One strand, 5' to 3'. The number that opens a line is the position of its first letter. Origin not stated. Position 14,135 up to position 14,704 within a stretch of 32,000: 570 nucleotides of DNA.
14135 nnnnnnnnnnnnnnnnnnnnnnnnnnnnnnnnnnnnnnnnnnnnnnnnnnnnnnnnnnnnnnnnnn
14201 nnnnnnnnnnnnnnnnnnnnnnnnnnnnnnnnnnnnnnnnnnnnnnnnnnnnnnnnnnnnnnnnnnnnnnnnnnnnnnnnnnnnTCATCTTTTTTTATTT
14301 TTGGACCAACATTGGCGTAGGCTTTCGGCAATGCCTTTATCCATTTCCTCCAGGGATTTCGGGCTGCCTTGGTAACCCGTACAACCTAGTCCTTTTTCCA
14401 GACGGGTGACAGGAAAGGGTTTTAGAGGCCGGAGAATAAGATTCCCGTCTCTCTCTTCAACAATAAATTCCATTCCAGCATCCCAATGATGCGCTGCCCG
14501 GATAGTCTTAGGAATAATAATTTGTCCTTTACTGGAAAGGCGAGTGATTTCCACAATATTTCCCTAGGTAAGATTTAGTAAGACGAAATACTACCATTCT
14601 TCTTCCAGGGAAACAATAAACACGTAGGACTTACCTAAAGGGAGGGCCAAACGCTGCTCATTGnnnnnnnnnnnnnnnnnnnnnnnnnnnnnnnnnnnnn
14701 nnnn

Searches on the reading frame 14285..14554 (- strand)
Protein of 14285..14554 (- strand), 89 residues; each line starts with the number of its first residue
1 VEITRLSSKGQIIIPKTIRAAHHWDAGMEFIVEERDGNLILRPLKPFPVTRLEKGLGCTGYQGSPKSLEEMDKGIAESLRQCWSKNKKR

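Call 11: search_protein_families(library=pfam, proteins=[window:14285-14554:-])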
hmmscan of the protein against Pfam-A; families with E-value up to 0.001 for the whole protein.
window:14285-14554:- (89 aa): 1 family
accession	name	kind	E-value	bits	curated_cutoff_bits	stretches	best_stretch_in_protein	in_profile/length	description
PF04014.23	MazE_antitoxin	-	4.1e-09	36.7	24.7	1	3-47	1-46/48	Antidote-toxin recognition MazE, bacterial antitoxin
